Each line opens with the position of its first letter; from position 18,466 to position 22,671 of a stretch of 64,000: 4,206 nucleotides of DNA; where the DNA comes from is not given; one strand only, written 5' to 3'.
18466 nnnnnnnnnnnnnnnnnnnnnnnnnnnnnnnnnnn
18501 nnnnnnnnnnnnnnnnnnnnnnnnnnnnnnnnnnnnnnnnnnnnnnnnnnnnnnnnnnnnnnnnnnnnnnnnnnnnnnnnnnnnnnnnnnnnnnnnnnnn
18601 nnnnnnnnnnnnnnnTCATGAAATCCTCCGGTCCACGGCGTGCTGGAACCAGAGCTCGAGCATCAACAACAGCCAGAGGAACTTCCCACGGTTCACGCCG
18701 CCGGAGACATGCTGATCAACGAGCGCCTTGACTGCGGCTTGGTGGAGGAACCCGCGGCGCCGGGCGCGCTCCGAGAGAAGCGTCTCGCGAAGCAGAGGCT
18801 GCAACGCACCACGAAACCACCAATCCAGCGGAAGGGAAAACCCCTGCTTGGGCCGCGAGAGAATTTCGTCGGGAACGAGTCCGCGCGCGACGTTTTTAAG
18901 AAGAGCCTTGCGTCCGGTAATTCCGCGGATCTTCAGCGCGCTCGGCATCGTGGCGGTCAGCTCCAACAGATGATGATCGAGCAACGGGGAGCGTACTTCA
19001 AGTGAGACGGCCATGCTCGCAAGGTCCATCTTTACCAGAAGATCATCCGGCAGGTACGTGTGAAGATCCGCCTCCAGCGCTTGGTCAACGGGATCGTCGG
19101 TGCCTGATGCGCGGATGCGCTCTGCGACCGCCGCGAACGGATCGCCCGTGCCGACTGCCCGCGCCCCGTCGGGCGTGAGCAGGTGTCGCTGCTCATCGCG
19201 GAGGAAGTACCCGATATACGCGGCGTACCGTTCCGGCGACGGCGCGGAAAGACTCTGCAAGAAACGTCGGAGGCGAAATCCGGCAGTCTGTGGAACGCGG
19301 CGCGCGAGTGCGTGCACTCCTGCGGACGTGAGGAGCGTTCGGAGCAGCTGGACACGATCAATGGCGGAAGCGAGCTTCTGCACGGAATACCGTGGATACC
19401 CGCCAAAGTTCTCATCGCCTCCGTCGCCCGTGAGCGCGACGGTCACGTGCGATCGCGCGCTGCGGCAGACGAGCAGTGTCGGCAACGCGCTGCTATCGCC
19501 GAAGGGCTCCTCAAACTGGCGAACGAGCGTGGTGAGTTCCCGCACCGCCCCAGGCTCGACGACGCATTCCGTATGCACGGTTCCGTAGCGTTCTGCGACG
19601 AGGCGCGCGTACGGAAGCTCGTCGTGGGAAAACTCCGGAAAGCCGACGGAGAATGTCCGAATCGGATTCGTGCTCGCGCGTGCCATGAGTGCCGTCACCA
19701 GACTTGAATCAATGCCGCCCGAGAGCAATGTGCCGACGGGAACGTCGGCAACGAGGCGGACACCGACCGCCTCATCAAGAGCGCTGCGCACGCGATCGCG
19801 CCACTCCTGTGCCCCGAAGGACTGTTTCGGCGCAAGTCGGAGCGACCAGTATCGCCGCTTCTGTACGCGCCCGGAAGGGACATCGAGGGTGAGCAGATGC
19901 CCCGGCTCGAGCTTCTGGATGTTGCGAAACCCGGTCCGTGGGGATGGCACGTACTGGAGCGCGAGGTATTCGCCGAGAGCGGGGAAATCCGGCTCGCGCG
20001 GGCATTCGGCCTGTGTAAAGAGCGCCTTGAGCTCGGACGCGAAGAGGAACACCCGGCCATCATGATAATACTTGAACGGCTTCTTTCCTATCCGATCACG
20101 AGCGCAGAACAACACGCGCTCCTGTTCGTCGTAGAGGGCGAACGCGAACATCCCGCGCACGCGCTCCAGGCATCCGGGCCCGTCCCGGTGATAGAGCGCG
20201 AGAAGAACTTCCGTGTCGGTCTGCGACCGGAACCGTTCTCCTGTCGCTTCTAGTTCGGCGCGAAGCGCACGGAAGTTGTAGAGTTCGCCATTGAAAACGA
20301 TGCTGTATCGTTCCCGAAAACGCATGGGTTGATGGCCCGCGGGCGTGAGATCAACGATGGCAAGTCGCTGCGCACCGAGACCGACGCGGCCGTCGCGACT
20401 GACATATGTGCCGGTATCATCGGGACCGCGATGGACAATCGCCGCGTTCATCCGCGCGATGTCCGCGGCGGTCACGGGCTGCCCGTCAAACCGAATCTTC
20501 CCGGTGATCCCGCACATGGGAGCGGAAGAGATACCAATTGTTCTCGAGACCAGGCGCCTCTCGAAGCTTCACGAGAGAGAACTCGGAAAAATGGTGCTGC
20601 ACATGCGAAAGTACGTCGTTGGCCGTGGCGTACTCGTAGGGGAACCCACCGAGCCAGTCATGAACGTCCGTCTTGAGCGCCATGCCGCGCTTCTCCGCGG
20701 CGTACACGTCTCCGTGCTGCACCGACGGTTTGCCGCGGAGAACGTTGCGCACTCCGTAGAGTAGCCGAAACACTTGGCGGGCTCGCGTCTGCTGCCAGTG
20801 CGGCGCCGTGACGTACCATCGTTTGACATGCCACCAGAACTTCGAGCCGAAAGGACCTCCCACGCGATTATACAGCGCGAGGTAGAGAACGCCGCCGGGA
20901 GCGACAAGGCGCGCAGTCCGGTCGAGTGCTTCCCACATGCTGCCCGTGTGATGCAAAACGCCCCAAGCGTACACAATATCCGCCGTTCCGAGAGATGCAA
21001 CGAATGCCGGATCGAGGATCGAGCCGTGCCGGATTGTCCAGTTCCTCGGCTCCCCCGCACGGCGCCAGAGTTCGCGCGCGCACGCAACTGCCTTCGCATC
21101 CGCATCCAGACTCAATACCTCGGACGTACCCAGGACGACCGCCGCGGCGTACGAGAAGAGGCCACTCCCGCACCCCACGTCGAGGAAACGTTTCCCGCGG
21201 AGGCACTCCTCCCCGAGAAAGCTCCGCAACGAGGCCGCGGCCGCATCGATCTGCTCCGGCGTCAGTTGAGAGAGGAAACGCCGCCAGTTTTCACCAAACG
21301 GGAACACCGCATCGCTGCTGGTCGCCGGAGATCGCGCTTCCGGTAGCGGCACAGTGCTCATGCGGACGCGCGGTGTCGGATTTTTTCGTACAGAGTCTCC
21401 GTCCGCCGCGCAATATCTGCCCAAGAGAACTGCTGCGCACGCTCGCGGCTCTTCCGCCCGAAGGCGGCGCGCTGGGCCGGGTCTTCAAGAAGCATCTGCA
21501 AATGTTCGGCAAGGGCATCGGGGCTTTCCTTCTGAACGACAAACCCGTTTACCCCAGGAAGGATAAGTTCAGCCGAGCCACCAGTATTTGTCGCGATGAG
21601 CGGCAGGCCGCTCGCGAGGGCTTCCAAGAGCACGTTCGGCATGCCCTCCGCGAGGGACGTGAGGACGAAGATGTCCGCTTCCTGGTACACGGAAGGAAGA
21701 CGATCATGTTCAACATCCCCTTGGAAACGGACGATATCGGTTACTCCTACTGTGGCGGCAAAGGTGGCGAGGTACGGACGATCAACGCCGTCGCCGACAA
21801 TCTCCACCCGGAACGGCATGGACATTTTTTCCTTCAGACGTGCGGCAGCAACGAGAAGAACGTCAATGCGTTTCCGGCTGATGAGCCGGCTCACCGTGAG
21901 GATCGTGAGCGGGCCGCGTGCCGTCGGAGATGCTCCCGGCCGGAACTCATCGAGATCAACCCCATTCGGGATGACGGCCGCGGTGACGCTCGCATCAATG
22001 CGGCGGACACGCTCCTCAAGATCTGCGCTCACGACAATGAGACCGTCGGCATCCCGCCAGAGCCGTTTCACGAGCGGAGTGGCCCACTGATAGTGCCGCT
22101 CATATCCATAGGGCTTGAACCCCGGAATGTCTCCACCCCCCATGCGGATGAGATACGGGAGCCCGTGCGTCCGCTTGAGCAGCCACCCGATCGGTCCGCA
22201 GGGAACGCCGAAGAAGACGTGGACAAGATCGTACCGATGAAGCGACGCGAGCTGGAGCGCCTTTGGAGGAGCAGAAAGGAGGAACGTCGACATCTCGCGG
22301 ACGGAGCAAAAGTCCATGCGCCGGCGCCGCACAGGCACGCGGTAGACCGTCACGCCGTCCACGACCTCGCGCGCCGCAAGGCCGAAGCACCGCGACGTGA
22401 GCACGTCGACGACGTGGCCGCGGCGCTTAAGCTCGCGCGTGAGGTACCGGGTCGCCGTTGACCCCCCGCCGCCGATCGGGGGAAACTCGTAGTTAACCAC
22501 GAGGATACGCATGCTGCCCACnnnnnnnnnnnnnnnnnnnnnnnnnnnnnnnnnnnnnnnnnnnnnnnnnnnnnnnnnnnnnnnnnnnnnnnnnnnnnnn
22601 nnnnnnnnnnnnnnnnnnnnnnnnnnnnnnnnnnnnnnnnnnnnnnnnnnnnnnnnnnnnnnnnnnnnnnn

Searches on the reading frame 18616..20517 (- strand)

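Call 8: search_protein_families(library=pfam, proteins=[window:18616-20517:-], max_evalue=0.001)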
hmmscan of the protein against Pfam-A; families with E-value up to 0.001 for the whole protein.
window:18616-20517:- (633 aa): 3 families
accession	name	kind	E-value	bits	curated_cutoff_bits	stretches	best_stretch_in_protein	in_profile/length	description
PF00733.27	Asn_synthase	-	3.4e-101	339.9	21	1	243-625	2-354/354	Asparagine synthase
PF13537.11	GATase_7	-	8e-42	142.6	25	1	50-167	2-122/123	Glutamine amidotransferase domain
PF13522.11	GATase_6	-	4.4e-40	137.2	27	1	32-162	1-130/130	Glutamine amidotransferase domain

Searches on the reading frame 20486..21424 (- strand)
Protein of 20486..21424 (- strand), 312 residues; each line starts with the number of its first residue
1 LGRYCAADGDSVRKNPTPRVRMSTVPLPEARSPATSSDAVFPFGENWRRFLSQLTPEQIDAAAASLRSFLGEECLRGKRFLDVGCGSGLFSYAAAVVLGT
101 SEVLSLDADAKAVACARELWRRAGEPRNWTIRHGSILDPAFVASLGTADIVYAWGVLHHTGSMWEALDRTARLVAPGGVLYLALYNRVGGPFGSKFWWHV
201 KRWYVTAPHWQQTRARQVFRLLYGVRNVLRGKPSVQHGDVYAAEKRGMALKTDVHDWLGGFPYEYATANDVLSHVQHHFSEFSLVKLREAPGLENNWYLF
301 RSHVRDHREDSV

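Call 8: search_protein_families(library=pfam, proteins=[window:20486-21424:-], max_evalue=0.001)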
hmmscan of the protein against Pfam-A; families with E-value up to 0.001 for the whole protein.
window:20486-21424:- (312 aa): 8 families
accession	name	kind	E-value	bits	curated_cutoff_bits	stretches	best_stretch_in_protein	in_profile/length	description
PF13489.12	Methyltransf_23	-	1.5e-15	57.8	27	1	58-203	4-128/164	Methyltransferase domain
PF08242.18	Methyltransf_12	-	7.1e-15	56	30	1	81-180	1-98/98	Methyltransferase domain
PF13649.12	Methyltransf_25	-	8.3e-13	49.3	27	1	81-178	2-97/97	Methyltransferase domain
PF08241.18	Methyltransf_11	-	8.4e-13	49.2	21.2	1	81-182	1-95/95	Methyltransferase domain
PF13847.12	Methyltransf_31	-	8.9e-12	45.3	27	1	77-186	4-113/145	Methyltransferase domain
PF05175.20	MTS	-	2e-07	31.2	23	1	57-137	14-91/170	Methyltransferase small domain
PF06325.19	PrmA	-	2.4e-07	31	22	1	74-122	159-206/296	Ribosomal protein L11 methyltransferase (PrmA)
PF08003.17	Methyltransf_9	-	0.0004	19.9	23.8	1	75-181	114-216/315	Protein of unknown function (DUF1698)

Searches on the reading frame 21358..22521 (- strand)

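Call 8: search_protein_families(library=pfam, proteins=[window:21358-22521:-], max_evalue=0.001)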
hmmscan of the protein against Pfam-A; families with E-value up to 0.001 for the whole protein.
window:21358-22521:- (387 aa): 7 families
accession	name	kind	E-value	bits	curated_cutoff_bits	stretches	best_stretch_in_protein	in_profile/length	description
PF00534.26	Glycos_transf_1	-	1.6e-39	135.7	26.4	1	202-361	13-172/172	Glycosyl transferases group 1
PF13692.12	Glyco_trans_1_4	-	5.5e-35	121.1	27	1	206-347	3-142/142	Glycosyl transferases group 1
PF13439.12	Glyco_transf_4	-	3.1e-22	79.9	28.5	1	18-191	2-169/170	Glycosyltransferase Family 4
PF13579.12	Glyco_trans_4_4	-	6.9e-22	78.9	29.7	1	18-187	1-158/158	Glycosyl transferase 4-like domain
PF13524.12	Glyco_trans_1_2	-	1.7e-11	44.7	25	1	232-372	14-140/144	Glycosyl transferase-like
PF20706.3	GT4-conflict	-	6.3e-11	42.3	26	1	98-372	83-383/385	Family 4 Glycosyltransferase in conflict systems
PF13477.12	Glyco_trans_4_2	-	0.00035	21.2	23.4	0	21-164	10-138/139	Glycosyl transferase 4-like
